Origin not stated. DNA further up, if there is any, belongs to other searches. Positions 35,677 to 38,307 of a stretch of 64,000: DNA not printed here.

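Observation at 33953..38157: SF2 helicase with six C-terminal integrase-type repeats, co-oriented with two membrane proteins and divergent from a TrmB-like regulator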

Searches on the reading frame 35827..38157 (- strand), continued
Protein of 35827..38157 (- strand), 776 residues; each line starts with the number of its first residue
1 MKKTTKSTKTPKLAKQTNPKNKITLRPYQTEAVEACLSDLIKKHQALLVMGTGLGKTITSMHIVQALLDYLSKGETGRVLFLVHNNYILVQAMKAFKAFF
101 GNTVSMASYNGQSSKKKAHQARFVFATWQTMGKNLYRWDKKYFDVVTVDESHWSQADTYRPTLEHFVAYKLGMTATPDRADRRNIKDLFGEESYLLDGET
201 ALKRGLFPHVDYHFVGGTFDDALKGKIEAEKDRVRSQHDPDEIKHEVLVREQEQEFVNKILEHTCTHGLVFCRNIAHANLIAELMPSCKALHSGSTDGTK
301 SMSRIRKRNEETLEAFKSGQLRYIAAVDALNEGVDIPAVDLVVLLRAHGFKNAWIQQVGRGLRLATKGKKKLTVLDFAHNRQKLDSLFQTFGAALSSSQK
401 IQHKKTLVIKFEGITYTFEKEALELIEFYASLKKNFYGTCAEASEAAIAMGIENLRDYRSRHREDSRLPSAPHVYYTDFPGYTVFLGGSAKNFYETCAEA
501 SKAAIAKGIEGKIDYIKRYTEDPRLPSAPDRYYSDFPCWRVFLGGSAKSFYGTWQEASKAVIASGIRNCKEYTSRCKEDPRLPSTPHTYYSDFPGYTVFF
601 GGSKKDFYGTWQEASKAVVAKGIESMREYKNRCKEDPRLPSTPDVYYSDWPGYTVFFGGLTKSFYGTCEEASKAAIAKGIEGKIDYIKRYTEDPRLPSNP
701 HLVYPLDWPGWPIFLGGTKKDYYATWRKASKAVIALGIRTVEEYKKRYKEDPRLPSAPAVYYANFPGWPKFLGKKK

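Call 15: find_encoding_contigs(protein=P0011, flank=8000, max_places=2)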
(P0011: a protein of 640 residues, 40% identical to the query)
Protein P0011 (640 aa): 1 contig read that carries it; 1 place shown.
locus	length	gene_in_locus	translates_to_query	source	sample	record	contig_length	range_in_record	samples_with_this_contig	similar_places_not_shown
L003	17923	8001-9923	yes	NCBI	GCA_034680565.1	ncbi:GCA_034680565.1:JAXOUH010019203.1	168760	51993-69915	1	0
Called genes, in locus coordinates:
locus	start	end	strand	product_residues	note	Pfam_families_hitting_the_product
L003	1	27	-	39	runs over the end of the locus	PF13443:HTH_26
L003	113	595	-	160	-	PF11188:DUF2975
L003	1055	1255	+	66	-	-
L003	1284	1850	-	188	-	PF00717:Peptidase_S24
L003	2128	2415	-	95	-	-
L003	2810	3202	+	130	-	PF07731:Cu-oxidase_2 (faint), PF13473:Cupredoxin_1, PF00127:Copper-bind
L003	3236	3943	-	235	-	PF00551:Formyl_trans_N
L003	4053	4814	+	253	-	PF00005:ABC_tran, PF13175:AAA_15 (faint), PF13304:AAA_21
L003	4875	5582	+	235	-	PF01061:ABC2_membrane, PF12698:ABC2_membrane_3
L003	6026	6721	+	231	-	-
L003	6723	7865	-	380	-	PF07690:MFS_1, PF12832:MFS_1_like (weak)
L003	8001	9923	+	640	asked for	PF00270:DEAD, PF04851:ResIII, PF18766:SWI2_SNF2 (weak), PF00271:Helicase_C, PF14882:INT_rpt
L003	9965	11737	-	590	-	PF00753:Lactamase_B, PF12706:Lactamase_B_2 (weak), PF22505:RNase_J_b_CASP, PF17770:RNase_J_C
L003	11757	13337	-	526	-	PF00496:SBP_bac_5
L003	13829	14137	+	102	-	-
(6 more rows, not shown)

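Call 16: find_encoding_contigs(protein=P0013, flank=8000, max_places=2)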
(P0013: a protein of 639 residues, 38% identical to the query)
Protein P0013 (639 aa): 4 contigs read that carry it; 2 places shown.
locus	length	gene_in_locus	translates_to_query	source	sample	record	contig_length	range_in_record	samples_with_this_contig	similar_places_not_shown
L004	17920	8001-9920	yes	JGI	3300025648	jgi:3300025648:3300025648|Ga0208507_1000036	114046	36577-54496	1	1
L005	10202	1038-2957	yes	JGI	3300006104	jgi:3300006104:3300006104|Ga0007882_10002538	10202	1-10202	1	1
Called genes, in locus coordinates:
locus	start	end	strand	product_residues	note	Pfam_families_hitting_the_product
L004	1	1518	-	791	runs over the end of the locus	PF01751:Toprim, PF01131:Topoisom_bac, PF01396:Zn_ribbon_Top1, PF13368:Toprim_C_rpt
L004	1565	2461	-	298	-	PF02481:DNA_processg_A, PF17782:WHD_DprA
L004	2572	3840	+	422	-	PF02403:Seryl_tRNA_N, PF00587:tRNA-synt_2b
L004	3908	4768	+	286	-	-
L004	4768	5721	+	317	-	PF00768:Peptidase_S11, PF13354:Beta-lactamase2 (weak)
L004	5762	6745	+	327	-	PF01207:Dus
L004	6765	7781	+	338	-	PF05496:RuvB_N, PF13177:DNA_pol3_delta2 (weak), PF13604:AAA_30 (faint), PF00004:AAA, PF13173:AAA_14 (weak), PF13401:AAA_22 (faint), PF13177:DNA_pol3_delta2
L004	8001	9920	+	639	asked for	PF00270:DEAD, PF04851:ResIII, PF18766:SWI2_SNF2 (weak), PF00271:Helicase_C (weak), PF14882:INT_rpt (weak)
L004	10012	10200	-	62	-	-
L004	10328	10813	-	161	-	-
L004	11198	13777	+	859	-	PF13884:Peptidase_S74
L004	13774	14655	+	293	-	-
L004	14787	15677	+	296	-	-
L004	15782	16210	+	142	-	PF07681:DoxX (weak)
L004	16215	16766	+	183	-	-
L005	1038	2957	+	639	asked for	PF00270:DEAD, PF04851:ResIII, PF18766:SWI2_SNF2 (weak), PF00271:Helicase_C (weak), PF14882:INT_rpt (weak)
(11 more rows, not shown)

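Call 19: find_related_loci(query=A1, collection=genome_contigs, flank=10000)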
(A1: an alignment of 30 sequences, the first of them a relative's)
Query A1 (776 aa) in genome_contigs; peptide patterns used: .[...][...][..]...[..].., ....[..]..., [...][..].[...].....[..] (x = any residue, [..] = any of these).
600 stretches matched a pattern (row limit reached: there are more); 586 encode a relative of the query (tblastn E <= 1e-3); the best 80 are kept; 80 distinct loci.
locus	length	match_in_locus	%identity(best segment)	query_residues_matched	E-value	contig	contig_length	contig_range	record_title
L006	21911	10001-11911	38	23-776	7e-132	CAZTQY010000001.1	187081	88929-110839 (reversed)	MAG TPA_asm: uncultured Candidatus Saccharibacteria bacterium isolate SRP285395_co2_142 genome assembly, contig: NODE_66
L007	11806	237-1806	34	45-775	8e-72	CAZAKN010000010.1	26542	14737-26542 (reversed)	MAG TPA_asm: uncultured Gammaproteobacteria bacterium isolate SRP141376_co4_205 genome assembly, contig: NODE_3302_lengt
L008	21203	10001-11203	31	28-436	4e-54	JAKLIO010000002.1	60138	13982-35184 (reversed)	MAG: Patescibacteria group bacterium isolate RA.bin89 RA.bin89_2, whole genome shotgun sequence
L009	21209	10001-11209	33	27-435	1e-50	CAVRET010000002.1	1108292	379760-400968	MAG: uncultured bacterium isolate MFD04463.bin.1.58 genome assembly, contig: contig_10051, whole genome shotgun sequence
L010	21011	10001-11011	33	43-384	9e-49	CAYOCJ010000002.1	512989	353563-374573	MAG TPA_asm: uncultured Gammaproteobacteria bacterium isolate SRP273308_co1_350 genome assembly, contig: NODE_8_length_5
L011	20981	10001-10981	33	45-387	9e-42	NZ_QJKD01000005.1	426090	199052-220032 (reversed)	Hungatella effluvii strain DSM 24995 Ga0244553_105, whole genome shotgun sequence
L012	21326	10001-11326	29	8-483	3e-41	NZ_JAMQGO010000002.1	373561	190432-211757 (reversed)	Lutimaribacter degradans strain EGI FJ00013 NODE_2_length_373561_cov_368.559272, whole genome shotgun sequence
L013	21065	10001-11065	32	3-380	1e-40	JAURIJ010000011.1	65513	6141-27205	MAG: Gammaproteobacteria bacterium isolate SFB_657D_100_69 k141_2946019_length_65513_cov_20.3410, whole genome shotgun s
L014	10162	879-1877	34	29-380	4e-40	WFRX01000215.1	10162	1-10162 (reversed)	MAG: bacterium isolate S015_6 k151_262039, whole genome shotgun sequence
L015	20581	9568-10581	32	26-384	6e-40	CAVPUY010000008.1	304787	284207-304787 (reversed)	MAG: uncultured Actinomycetes bacterium isolate MFD00008.bin.2.170 genome assembly, contig: contig_24219, whole genome s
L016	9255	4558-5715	30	45-448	1e-39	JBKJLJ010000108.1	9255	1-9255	MAG: Bryobacteraceae bacterium isolate ant_bin.280 k117_2062842, whole genome shotgun sequence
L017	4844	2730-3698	31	45-387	1e-39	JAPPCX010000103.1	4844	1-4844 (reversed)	MAG: Chloroflexota bacterium isolate IRC4_bin_11 NODE_7451_length_4844_cov_9.91564, whole genome shotgun sequence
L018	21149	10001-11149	30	29-426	5e-39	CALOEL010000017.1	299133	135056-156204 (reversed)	MAG: uncultured Alphaproteobacteria bacterium isolate LOGT_bin.0110 genome assembly, contig: contig_16238, whole genome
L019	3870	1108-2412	31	29-490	4e-39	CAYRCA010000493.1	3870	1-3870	MAG TPA_asm: uncultured Acidobacteriota bacterium isolate SRP217488_co1_71 genome assembly, contig: NODE_30848_length_38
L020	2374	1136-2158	31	19-380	2e-39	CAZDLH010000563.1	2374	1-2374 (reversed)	MAG TPA_asm: uncultured Burkholderiales bacterium isolate SRP220891_co3_11 genome assembly, contig: NODE_121904_length_2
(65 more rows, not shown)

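Call 20: find_encoding_contigs(protein=P0002, flank=10000, max_places=3)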
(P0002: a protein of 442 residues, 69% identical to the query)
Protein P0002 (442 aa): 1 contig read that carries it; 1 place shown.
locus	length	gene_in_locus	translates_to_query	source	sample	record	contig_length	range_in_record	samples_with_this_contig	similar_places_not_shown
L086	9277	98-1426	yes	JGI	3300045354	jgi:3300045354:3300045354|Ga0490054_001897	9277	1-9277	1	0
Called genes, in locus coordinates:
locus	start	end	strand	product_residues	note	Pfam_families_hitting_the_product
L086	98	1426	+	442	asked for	PF00271:Helicase_C, PF14882:INT_rpt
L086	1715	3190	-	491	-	PF01443:Viral_helicase1 (weak), PF09848:SLFN-g3_helicase (faint)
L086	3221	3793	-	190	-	-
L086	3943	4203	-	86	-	-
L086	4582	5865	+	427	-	PF01555:N6_N4_Mtase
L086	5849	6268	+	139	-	PF13022:HTH_Tnp_1_2 (weak), PF12728:HTH_17 (faint)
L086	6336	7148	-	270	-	PF22945:LEM-3_GIY-YIG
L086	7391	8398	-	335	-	PF00078:RVT_1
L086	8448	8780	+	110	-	PF22296:bAvd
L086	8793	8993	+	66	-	-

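Call 29: search_solved_structures(query=window:35827-38157:-, max_evalue=0.001)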
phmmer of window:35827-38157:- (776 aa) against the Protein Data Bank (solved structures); distinct sequences matched with E-value up to 0.001: 44.
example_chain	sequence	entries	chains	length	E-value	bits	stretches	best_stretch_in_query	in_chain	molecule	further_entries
7clg_A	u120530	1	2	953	1.1e-34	123.2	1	27-420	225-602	Putative helicase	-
6jde_B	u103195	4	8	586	8.1e-22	80.6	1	23-383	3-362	Putative DNA repair helicase RadD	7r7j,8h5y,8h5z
3h1t_A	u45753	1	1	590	5e-14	54.9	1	26-379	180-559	Type I site-specific restriction-modification system, R (Restriction) subunit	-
6p66_A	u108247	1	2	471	6.9e-13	51.1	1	306-375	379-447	DNA repair protein RAD25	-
2fwr_A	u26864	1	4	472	7e-13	51.1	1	306-375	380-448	DNA repair protein RAD25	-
6p4f_A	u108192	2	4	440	1.7e-12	49.8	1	307-367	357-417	DNA-dependent ATPase XPBII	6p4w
5tnu_A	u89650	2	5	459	2e-12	49.6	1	307-367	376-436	DNA-dependent ATPase XPBII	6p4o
2fzl_A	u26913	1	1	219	5.2e-08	35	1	306-375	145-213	DNA repair protein RAD25, XPB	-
1wp9_A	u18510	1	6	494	1.1e-06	30.6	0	41-154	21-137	ATP-dependent RNA helicase, putative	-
9mw6_A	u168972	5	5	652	1.6e-06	30.1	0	296-362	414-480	AncD1D2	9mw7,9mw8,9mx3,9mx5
2hjv_A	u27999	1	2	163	3.6e-06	28.9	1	243-375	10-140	ATP-dependent RNA helicase dbpA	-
8t5s_A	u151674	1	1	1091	8e-06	27.7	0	295-367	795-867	Dicer-related helicase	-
7jl0_A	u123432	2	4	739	8.5e-06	27.7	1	12-117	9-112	Interferon-induced helicase C domain-containing protein 1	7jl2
9lov_B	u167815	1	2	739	8.5e-06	27.7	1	12-117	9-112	Interferon-induced helicase C domain-containing protein 1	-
4kbf_A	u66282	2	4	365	1e-05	27.4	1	308-387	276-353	Heat resistant RNA dependent ATPase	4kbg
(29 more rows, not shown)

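Call 38: find_related_loci(query=A1, collection=viral_contigs, flank=8000)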
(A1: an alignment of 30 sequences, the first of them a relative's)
Query A1 (776 aa) in viral_contigs; peptide patterns used: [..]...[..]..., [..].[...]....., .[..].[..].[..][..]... (x = any residue, [..] = any of these).
600 stretches matched a pattern (row limit reached: there are more); 451 encode a relative of the query (tblastn E <= 1e-3); the best 80 are kept; 80 distinct loci.
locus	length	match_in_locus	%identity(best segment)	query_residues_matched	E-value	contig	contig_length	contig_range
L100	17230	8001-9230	33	16-432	9e-46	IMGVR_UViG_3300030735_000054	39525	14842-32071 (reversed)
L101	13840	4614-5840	33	21-433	8e-44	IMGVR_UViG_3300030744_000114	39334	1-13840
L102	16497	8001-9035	32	27-387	1e-38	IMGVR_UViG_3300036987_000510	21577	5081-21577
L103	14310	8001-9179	29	3-402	1e-33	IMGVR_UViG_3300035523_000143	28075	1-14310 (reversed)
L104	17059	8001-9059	30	21-384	2e-33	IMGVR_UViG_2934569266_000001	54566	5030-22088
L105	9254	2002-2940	30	23-376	3e-33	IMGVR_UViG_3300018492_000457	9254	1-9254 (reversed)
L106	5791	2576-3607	30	23-405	1e-32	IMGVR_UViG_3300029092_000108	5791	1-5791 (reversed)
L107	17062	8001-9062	30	25-385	1e-32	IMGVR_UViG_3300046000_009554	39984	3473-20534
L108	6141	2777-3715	30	23-376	3e-32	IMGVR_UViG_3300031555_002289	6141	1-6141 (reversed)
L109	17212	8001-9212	28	26-407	5e-32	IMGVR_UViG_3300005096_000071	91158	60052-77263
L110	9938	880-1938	31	44-400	1e-31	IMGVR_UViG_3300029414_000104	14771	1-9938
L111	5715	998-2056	31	44-400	1e-31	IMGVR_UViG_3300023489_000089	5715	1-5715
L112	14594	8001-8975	26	10-376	5e-31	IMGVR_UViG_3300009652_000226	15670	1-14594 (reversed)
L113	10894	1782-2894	28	4-392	7e-31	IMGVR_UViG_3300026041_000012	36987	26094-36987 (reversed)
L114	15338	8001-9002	27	3-376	9e-31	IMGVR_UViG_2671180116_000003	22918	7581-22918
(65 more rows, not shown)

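Call 43: search_protein_families(library=pfam, proteins=[L006:2811-4343:-, L006:4879-6099:+, L006:6143-6985:+, L006:7049-9727:+, L006:9995-11917:+, L006:12108-13088:+, L006:13539-14144:+, L006:14610-16457:+, L007:1927-4668:-, L007:135-1526:+], max_evalue=0.0001)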
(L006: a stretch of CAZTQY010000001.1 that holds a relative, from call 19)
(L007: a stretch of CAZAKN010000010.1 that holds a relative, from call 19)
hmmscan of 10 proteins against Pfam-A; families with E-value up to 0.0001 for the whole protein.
L006:2811-4343:- (510 aa): 8 families
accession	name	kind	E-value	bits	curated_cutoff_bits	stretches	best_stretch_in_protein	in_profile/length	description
PF00009.33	GTP_EFTU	-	1e-39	136.5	26.5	1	21-182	5-183/188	Elongation factor Tu GTP binding domain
PF11987.13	IF-2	-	1.1e-26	93.5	27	1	295-401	8-114/117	Translation-initiation factor 2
PF22042.2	EF-G_D2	-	1.9e-14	54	27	1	198-274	2-81/84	Elongation factor G domain 2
PF01926.29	MMR_HSR1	-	4.6e-11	43.3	21.9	1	22-132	2-113/113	50S ribosome-binding GTPase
PF00071.28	Ras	-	1.4e-07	31.7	21.6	1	23-181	3-156/162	Ras family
PF03193.22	RsgA_GTPase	-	1.5e-06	28.6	30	0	92-181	20-104/174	RsgA GTPase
PF03144.31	GTP_EFTU_D2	-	2.8e-06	28.1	30.3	0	437-485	3-53/73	Elongation factor Tu domain 2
PF08477.19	Roc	-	9.1e-05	23.1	27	0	22-134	2-119/119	Ras of Complex, Roc, domain of DAPkinase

L006:4879-6099:+ (406 aa): 2 families
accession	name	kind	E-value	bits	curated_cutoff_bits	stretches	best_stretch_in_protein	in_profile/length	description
PF00266.25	Aminotran_5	-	3.5e-55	187.9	21.5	1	26-397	1-371/371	Aminotransferase class-V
PF00155.27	Aminotran_1_2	-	7.2e-06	25.9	19.7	1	30-193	13-178/361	Aminotransferase class I and II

L006:6143-6985:+ (280 aa): 1 family
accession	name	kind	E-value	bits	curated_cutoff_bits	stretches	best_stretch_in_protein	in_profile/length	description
PF13365.12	Trypsin_2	-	2e-08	35.5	27.6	1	108-249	10-143/144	Trypsin-like peptidase domain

L006:7049-9727:+ (892 aa): 15 families
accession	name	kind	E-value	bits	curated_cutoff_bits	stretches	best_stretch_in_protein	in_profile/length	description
PF07724.20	AAA_2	-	4.7e-71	238.6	27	1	601-774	1-166/166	AAA domain (Cdc48 subfamily)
PF17871.7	AAA_lid_9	-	2.9e-33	114.3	22.8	1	344-446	1-103/104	AAA lid domain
PF10431.15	ClpB_D2-small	-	1.9e-24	85.9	21.9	1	780-860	1-81/81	C-terminal, D2-small domain, of ClpB protein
PF00004.35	AAA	-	3.4e-24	86.2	21.2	2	205-322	2-111/131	ATPase family associated with various cellular activities (AAA)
PF02861.25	Clp_N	-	6.6e-19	68.3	20.7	2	103-148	7-53/53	Clp amino terminal domain, pathogenicity island component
PF07728.20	AAA_5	-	4.1e-17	62.9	22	1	606-725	2-123/139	AAA domain (dynein-related subfamily)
PF13191.12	AAA_16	-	6.5e-12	46.7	32.6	1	182-225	2-48/167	AAA ATPase domain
PF13401.12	AAA_22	-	7.3e-09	36.5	27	0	606-701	8-110/130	AAA domain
PF00158.32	Sigma54_activat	-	5.4e-08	33.1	20.2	1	604-706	23-124/168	Sigma-54 interaction domain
PF12775.13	AAA_7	-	3e-06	27.3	25.8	0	605-653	35-83/181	P-loop containing dynein motor region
PF05621.17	TniB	-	6.9e-06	26.1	22.4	0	227-341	74-185/189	Bacterial TniB protein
PF05673.19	DUF815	-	9e-06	25.5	23.8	0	189-281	41-115/249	Protein of unknown function (DUF815)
PF20720.3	nSTAND3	-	1.2e-05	25.5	27.2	0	200-227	16-43/155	Novel STAND NTPase 3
PF13173.12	AAA_14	-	2e-05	25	27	0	607-702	6-88/129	AAA domain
PF01637.24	ATPase_2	-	4e-05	24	33.2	0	185-290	4-127/225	ATPase domain predominantly from Archaea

L006:9995-11917:+ (640 aa): 5 families
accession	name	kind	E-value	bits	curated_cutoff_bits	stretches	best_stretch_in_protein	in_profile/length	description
PF14882.11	INT_rpt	-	2.2e-35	121.1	26.5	3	548-597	1-55/55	Integrase repeat unit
PF04851.21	ResIII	-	7e-35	120.8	22.5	1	3-152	2-164/164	Type III restriction enzyme, res subunit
PF00271.37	Helicase_C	-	2.4e-10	41.1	23.5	1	235-335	12-110/110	Helicase conserved C-terminal domain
PF00270.35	DEAD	-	3.8e-10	40.2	26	1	6-151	1-161/167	DEAD/DEAH box helicase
PF18766.7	SWI2_SNF2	-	1.8e-09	38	26.7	1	8-208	1-214/221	SWI2/SNF2 ATPase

L006:12108-13088:+ (326 aa): 0 families

L006:13539-14144:+ (201 aa): 1 family
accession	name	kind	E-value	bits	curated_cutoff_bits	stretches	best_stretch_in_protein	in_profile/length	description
PF07963.17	N_methyl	-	1.7e-09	37.3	21.2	1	16-40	2-26/27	Prokaryotic N-terminal methylation motif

L006:14610-16457:+ (615 aa): 1 family
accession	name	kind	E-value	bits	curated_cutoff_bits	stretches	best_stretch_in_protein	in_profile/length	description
PF01522.26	Polysacc_deac_1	-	2.4e-21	76.4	23.1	1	399-521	7-122/124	Polysaccharide deacetylase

L007:1927-4668:- (913 aa): 5 families
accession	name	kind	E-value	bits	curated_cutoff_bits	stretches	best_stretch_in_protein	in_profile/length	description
PF07517.20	SecA_DEAD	-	4.9e-111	371.1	24.6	1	6-402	3-290/290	SecA DEAD-like domain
PF21090.3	P-loop_SecA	-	8.5e-83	277.4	27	2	417-519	1-103/205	SecA P-loop domain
PF07516.18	SecA_SW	-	1.8e-58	198.4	26.7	1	597-828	1-199/200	SecA Wing and Scaffold domain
PF01043.26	SecA_PP_bind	-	9.5e-43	145.7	23.5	1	250-358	2-110/110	SecA preprotein cross-linking domain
PF02810.21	SEC-C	-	2e-09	37.6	20.4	1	896-913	1-18/19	SEC-C motif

L007:135-1526:+ (463 aa): 4 families
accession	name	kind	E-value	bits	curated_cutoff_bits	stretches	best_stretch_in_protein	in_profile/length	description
PF04851.21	ResIII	-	8.8e-29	101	22.5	1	6-163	5-164/164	Type III restriction enzyme, res subunit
PF00271.37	Helicase_C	-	1.1e-14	55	23.5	1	245-338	11-108/110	Helicase conserved C-terminal domain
PF18766.7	SWI2_SNF2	-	1.3e-09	38.4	26.7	1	17-206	1-200/221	SWI2/SNF2 ATPase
PF00270.35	DEAD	-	3.5e-08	33.8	26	1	36-162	17-161/167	DEAD/DEAH box helicase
